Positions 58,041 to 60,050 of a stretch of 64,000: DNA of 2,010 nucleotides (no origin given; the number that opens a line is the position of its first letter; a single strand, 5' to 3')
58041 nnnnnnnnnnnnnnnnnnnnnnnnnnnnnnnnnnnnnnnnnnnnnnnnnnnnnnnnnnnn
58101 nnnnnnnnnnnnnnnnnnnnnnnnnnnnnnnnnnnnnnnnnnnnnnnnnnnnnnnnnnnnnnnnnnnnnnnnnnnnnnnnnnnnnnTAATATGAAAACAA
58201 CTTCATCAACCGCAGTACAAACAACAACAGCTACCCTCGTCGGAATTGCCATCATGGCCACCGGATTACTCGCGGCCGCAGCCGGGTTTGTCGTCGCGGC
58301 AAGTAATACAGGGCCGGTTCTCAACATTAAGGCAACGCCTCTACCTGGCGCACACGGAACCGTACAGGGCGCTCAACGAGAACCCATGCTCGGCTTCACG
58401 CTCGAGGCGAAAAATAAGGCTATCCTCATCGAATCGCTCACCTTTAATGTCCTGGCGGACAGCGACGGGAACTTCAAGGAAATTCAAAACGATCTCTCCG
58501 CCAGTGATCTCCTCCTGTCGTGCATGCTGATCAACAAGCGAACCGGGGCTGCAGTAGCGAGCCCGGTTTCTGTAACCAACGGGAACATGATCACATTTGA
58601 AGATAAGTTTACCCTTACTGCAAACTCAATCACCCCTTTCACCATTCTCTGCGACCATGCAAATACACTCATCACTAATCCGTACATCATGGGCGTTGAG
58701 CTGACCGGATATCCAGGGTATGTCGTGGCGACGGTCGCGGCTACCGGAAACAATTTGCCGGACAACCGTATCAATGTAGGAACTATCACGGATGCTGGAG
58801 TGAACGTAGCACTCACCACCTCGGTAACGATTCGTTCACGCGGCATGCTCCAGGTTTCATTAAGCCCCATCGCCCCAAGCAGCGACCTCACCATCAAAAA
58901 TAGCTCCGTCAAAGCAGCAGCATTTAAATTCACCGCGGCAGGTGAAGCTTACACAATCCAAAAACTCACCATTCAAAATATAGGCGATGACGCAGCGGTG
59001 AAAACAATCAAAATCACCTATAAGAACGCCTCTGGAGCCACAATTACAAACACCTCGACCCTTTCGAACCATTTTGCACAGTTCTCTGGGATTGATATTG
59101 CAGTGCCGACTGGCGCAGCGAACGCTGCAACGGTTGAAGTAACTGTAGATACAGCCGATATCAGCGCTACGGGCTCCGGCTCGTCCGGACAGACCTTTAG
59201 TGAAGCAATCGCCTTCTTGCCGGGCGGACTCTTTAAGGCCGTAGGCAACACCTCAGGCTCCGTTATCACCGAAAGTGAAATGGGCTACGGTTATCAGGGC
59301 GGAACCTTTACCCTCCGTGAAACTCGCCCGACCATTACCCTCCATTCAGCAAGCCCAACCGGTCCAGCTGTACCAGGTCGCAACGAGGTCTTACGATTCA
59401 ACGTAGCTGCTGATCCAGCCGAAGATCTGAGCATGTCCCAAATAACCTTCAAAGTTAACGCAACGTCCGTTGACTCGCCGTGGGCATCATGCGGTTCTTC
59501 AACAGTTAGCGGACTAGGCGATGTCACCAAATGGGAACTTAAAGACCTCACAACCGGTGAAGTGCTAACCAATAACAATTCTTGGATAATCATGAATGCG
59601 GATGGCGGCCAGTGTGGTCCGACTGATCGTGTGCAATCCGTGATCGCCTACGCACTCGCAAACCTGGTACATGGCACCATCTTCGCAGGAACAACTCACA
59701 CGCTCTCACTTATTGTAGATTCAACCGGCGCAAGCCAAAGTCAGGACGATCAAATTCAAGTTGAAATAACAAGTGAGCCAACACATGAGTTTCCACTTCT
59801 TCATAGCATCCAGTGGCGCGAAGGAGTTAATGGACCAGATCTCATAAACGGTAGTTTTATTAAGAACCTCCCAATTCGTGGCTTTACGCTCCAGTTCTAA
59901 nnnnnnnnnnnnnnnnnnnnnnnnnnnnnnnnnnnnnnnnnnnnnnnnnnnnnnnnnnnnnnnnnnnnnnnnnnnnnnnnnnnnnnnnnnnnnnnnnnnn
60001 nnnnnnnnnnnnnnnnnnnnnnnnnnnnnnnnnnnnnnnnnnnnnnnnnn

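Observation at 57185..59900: Membrane-anchored single-AAA Clp/Hsp100-NBD1 homolog co-transcribed with a large surface protein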

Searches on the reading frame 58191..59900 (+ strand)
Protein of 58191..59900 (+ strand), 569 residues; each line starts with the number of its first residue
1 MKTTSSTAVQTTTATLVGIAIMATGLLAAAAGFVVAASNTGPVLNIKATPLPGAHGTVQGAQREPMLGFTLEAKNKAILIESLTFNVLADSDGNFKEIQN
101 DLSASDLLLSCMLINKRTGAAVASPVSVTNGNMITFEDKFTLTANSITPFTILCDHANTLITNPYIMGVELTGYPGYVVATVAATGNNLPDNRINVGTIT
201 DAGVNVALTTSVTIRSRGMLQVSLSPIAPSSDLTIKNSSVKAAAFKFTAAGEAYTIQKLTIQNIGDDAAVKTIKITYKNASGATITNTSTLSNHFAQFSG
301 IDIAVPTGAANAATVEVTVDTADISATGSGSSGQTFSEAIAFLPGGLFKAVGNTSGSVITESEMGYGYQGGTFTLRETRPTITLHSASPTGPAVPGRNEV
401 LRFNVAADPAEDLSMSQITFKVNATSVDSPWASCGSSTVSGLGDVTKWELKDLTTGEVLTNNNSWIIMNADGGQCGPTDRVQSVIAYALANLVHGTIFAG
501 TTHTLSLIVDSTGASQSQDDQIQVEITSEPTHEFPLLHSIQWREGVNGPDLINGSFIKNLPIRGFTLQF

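Call 5: search_protein_families(library=pfam, proteins=[window:58191-59900:+], max_evalue=0.01)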
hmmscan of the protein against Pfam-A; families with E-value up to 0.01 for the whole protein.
window:58191-59900:+ (569 aa): 0 families

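Call 6: search_protein_families(library=ncbifam, proteins=[window:58191-59900:+], max_evalue=0.01)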
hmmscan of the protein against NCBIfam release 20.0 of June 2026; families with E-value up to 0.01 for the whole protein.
window:58191-59900:+ (569 aa): 0 families

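Call 18: find_homologous_proteins(query=window:58191-59900:+, max_evalue=0.001)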
Query window:58191-59900:+ (569 aa): 4 proteins with E <= 0.001 among 8000 candidates.
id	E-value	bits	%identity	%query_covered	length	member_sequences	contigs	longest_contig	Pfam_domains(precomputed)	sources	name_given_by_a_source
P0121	0.0e+0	1189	100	96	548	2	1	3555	-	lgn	-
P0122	2.4e-197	675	59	99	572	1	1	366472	-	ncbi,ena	-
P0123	1.6e-101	359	38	98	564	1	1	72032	-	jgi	-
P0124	4.9e-96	340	47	65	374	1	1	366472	-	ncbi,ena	-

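Call 19: search_protein_families(library=pfam, proteins=[window:58191-59900:+], max_evalue=5)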
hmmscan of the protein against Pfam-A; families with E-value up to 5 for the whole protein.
window:58191-59900:+ (569 aa): 0 families
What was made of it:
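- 58191..59900 (+): Gene for the 569-aa anchored surface-type protein, which starts 1 nt after the ATPase stop. No Pfam or NCBIfam hit (calls 5, 6, 19).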

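Call 33: search_protein_representatives(alignment_id=A2)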
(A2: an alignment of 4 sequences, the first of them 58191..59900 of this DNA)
Query: 4 sequences, 564 profile positions. Proteins with E-value up to 0.001 (for the whole library): 772; up to 1e-10: 435; up to 1e-30: 153. The best 150 are listed.
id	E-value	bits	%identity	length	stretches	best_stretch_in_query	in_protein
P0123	1.9e-297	1003.7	-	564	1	1-564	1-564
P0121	2.1e-284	960.6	-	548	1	21-564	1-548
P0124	8.3e-193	658.2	-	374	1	193-564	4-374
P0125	3.8e-187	639.5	-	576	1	1-564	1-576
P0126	4.7e-148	510.5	-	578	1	1-564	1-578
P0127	3.5e-135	468.0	-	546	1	21-564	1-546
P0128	1.6e-113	396.5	-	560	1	1-563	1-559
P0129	9.2e-109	380.8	-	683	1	1-527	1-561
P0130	9.5e-104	364.2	-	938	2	43-563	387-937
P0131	4.2e-103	362.1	-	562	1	8-563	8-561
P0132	1.7e-102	360.1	-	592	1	4-564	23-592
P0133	1.8e-101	356.7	-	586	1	1-564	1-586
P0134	5.6e-96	338.6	-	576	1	4-563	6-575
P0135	4.5e-93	329.0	-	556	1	8-564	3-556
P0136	3.2e-89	316.2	-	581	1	1-563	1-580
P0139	1.9e-86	307.1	-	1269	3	43-564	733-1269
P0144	2.8e-83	296.7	-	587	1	4-564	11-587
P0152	1.2e-74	268.1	-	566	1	6-564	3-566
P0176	2.6e-55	204.3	-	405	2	270-564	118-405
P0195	2.3e-49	184.7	-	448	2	213-564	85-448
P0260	5.2e-35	137.3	-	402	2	367-564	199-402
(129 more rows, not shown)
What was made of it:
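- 58191..59900 (+): 772 representative relatives at E<=1e-3 (call 33).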

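Call 41: find_encoding_contigs(protein=P0122, flank=6000, max_places=1)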
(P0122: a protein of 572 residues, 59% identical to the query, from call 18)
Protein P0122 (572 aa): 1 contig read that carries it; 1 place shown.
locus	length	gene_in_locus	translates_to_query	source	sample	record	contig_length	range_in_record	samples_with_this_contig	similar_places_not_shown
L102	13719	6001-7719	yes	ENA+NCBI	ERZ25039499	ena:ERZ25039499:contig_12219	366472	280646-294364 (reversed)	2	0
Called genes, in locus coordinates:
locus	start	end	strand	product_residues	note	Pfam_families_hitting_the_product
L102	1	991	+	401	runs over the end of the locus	-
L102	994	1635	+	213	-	PF13462:Thioredoxin_4, PF01323:DSBA (weak)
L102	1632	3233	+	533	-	PF18895:T4SS_pilin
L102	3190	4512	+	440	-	PF18073:Zn_ribbon_LapB (weak), PF13481:AAA_25, PF03796:DnaB_C (faint), PF06745:ATPase, PF23442:DUF7125, PF13541:ChlI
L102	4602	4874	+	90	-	PF01541:GIY-YIG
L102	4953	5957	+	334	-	PF01637:ATPase_2 (faint), PF13191:AAA_16 (faint), PF23569:NBD_SMAX1, PF13401:AAA_22 (faint), PF00004:AAA, PF17871:AAA_lid_9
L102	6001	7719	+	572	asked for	-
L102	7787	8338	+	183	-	-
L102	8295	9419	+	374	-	-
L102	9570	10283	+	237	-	PF00376:MerR, PF12728:HTH_17, PF13411:MerR_1 (weak)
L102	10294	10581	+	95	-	-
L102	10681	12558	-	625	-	PF17191:RecG_wedge, PF04851:ResIII, PF00270:DEAD, PF00271:Helicase_C, PF19833:RecG_dom3_C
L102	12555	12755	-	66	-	PF17191:RecG_wedge (faint)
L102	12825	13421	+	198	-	PF01300:Sua5_yciO_yrdC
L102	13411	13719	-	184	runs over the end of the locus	PF00398:RrnaAD (weak), PF05175:MTS (weak)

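Call 42: find_encoding_contigs(protein=P0144, flank=6000, max_places=1)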
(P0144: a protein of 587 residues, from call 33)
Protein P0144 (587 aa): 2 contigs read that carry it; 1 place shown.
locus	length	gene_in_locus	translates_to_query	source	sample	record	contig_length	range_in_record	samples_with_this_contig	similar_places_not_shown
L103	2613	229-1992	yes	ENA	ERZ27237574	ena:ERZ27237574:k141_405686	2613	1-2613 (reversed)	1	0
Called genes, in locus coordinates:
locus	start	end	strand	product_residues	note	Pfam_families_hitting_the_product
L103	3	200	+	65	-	?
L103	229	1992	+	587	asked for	-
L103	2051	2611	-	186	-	?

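Call 43: find_encoding_contigs(protein=P0176, flank=6000, max_places=1)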
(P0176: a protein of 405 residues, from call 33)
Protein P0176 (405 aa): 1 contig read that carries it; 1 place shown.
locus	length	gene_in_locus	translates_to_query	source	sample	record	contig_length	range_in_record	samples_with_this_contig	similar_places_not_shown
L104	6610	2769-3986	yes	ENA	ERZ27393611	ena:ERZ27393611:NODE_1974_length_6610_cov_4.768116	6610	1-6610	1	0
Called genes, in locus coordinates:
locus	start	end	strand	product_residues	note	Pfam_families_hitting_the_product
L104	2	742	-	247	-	?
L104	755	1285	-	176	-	PF04542:Sigma70_r2, PF08281:Sigma70_r4_2, PF04545:Sigma70_r4 (weak)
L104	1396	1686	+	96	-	PF12728:HTH_17 (weak)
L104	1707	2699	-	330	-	PF13191:AAA_16 (weak), PF23569:NBD_SMAX1 (weak), PF00004:AAA, PF17871:AAA_lid_9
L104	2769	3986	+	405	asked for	-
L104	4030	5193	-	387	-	PF13439:Glyco_transf_4, PF13579:Glyco_trans_4_4, PF20706:GT4-conflict (weak), PF00534:Glycos_transf_1, PF13692:Glyco_trans_1_4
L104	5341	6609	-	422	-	?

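Call 44: find_encoding_contigs(protein=P0152, flank=5000, max_places=1)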
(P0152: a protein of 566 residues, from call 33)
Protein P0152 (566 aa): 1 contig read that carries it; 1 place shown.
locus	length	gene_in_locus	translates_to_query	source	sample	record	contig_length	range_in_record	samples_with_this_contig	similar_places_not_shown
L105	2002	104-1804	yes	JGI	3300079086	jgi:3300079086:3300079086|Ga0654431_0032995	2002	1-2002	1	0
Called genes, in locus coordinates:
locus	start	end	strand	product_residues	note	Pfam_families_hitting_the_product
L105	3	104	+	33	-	?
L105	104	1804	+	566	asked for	-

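Call 45: find_encoding_contigs(protein=P0195, flank=5000, max_places=1)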
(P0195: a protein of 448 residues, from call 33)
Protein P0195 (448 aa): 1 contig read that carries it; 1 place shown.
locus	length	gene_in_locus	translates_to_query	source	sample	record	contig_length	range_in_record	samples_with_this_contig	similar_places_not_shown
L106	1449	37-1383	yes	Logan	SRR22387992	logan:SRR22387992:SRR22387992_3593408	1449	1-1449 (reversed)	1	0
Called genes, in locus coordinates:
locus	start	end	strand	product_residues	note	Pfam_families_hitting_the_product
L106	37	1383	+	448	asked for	-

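Call 46: find_encoding_contigs(protein=P0260, flank=5000, max_places=1)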
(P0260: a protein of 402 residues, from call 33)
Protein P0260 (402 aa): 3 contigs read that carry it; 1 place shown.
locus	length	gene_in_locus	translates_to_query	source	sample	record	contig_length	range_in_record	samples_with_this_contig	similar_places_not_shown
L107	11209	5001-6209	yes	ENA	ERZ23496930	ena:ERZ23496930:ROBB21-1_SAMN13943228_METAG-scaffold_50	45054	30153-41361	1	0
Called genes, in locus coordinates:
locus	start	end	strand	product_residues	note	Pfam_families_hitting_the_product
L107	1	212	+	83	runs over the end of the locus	-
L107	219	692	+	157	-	PF05175:MTS (weak)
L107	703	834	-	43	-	-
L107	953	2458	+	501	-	PF02789:Peptidase_M17_N, PF00883:Peptidase_M17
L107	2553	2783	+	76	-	PF00462:Glutaredoxin, PF13192:Thioredoxin_3 (weak), PF13417:GST_N_3 (weak)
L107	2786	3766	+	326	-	PF05621:TniB (faint), PF23569:NBD_SMAX1, PF13191:AAA_16 (weak), PF00004:AAA, PF17871:AAA_lid_9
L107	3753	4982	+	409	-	-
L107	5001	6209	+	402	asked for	-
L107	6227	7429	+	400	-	-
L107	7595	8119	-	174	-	PF00578:AhpC-TSA, PF08534:Redoxin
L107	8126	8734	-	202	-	PF00081:Sod_Fe_N (weak), PF02777:Sod_Fe_C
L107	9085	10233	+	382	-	PF11376:DUF3179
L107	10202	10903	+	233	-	PF00590:TP_methylase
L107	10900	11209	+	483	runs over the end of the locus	PF09334:tRNA-synt_1g, PF00133:tRNA-synt_1, PF01406:tRNA-synt_1e (weak)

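Call 49: find_encoding_contigs(protein=P0139, flank=6000, max_places=1)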
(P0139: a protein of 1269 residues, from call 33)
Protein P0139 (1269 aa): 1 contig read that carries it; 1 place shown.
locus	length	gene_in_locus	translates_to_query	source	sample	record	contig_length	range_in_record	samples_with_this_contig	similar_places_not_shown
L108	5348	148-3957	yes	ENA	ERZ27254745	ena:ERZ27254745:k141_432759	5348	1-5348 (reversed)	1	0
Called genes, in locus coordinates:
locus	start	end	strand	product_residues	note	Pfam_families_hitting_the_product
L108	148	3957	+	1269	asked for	-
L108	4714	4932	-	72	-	PF01402:RHH_1 (weak)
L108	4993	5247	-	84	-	-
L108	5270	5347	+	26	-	?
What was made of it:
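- The independent test has only four informative cases, and the one control with a Sec-signal ectodomain (L108) was on a short contig (call 49).
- Tried and rejected: Control look-up of a Sec-signal ectodomain relative (P0139): the contig was too short to be informative (call 49).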

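Call 67: predict_structure(alignment_id=A6)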
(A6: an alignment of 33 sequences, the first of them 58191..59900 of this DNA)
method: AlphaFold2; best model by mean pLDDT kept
length: 569 residues; sequences in the alignment: 33
mean_pLDDT: 87.3   pTM: 0.75
mean pLDDT of the five models: 87.3, 87.1, 86.8, 85.3, 82.1
residues with pLDDT >= 90: 386; 70-90: 131; 50-70: 14; < 50: 38
segments of 3 or more residues with pLDDT < 50: 1-38
pLDDT, mean of each block of 10 residues (from residue 1): 29 30 30 43 92 89 95 96 95 79 92 96 94 95 96 92 88 88 94 86 85 92 95 96 97 96 98 97 97 97 94 97 94 97 92 94 88 96 93 88 95 94 82 82 92 95 91 74 86 92 96 88 89 72 87 89 91
secondary structure, 60 per line:
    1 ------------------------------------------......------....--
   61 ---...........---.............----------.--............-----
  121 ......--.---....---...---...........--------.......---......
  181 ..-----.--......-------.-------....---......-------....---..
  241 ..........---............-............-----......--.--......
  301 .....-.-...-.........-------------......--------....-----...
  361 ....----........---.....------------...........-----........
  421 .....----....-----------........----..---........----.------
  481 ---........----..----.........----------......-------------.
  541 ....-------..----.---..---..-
elements in order: E43-48 E55-58 E64-74 E78-90 H104-107 E108-115 E121-126 E133-136 E140-142 E146-156 E165-171 E178-182 E194-196 E212-215 E219-224 E232-235 E239-250 E254-265 E270-278 E284-289 E295-305 E313-321 E335-340 E349-352 E358-360 H361-364 E369-376 E380-384 E397-407 E413-425 E448-452 E465-469 E484-491 E502-510 E521-526 E540-544
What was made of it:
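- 58191..59900 (+): AF2 pLDDT 87.3 (call 67).
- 58317..59897 (+): Ectodomain (res 43-569): three beta-sandwich domains at about res 43-200, 212-365 and 369-569. The Cys434/Cys475 pair is invariant. DSSP on the AF2 model (call 67).
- On S-layer / surface adhesin (569-aa partner): Anchor at residues 1-38 and three beta-sandwich domains (call 67).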

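Call 70: fold_search(model_id=the predicted structure, library=pdb)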
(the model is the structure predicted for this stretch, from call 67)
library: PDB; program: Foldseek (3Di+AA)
matches with E <= 10: 1674; with E <= 0.001: 138
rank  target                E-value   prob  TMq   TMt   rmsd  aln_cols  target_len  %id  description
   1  4mmx_A                8.6e-12  1.00  0.17  0.12  19.2       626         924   10  Integrin AlphaVBeta3 ectodomain bound to the tenth domain of Fibronectin (released 2014-03-26)
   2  9e8a_A                3.3e-11  1.00  0.18  0.14  18.9       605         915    8  Integrin aIIbb3 bent conformation from human platelet membrane crude preparation (released 2025-10-15)
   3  3fcs_A                1.8e-10  1.00  0.17  0.13  19.5       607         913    8  Structure of complete ectodomain of integrin aIIBb3 (released 2009-01-20)
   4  7nxd_A                6.5e-10  1.00  0.18  0.14  18.9       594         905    9  Cryo-EM structure of human integrin alpha5beta1 in the half-bent conformation (released 2021-08-25)
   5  6avu_A                8.1e-10  1.00  0.17  0.13  17.6       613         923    8  Human alpha-V beta-3 Integrin (open conformation) in complex with the therapeutic antibody LM609 (released 2017-11-01)
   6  3fcs_C                8.5e-10  1.00  0.19  0.14  19.0       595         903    9  Structure of complete ectodomain of integrin aIIBb3 (released 2009-01-20)
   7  6avq_A                1.3e-09  1.00  0.15  0.11  19.1       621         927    8  The Therapeutic Antibody LM609 Selectively Inhibits Ligand Binding to Human alpha-V beta-3 Integrin via Steric Hindran (released 2017-11-01)
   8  4o02_A                1.5e-09  1.00  0.20  0.14  19.6       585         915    9  AlphaVBeta3 integrin in complex with monoclonal antibody FAB fragment. (released 2014-04-02)
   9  8gcd_A                9.9e-09  1.00  0.17  0.12  19.6       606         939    9  Full length Integrin AlphaIIbBeta3 in inactive state (released 2024-03-06)
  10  6xi3                  1.3e-07  0.98  0.12  0.16  28.1       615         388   11  Crystal structure of tetra-tandem repeat in extending region of large adhesion protein (released 2020-10-14)
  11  9iuj_A                6.1e-07  0.99  0.12  0.10  15.9       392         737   10  Integrin alpha-v beta-3 in complex with rhodostomin (released 2025-07-30)
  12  8gce_A                1.2e-06  1.00  0.21  0.15  20.3       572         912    9  The Extracellular Domain of Integrin AlphaIIbBeta3 in Intermediate State (released 2024-03-06)
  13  7khf_A                3.9e-06  0.57  0.10  0.12  24.6       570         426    9  CryoEM structure of LILRB1 D3D4 domain-inserted antibody MDB1 Fab in complex with Plasmodium RIFIN (PF3D7_1373400) V2  (released 2021-03-31)
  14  7u06_B                4.9e-06  0.91  0.13  0.10  21.4       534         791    6  Structure of the yeast TRAPPII-Rab11/Ypt32 complex in the closed/open state (composite structure) (released 2022-04-27)
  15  9i25_C                8.3e-06  1.00  0.14  0.27  16.4       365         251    9  WxLIP from Enterococcus faecium locus A bound to long WxL (released 2026-01-28)
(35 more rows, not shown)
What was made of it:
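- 58317..59897 (+): Generic Ig-like matches to integrin alpha legs, adhesins and pilins (call 70).
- On S-layer / surface adhesin (569-aa partner): Ig-like matches to adhesins, pilins and integrin legs (call 70).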

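Call 75: search_protein_families(library=padloc, proteins=[window:58191-59900:+], max_evalue=0.001)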
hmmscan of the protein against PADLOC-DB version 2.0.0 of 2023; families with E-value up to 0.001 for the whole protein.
window:58191-59900:+ (569 aa): 0 families
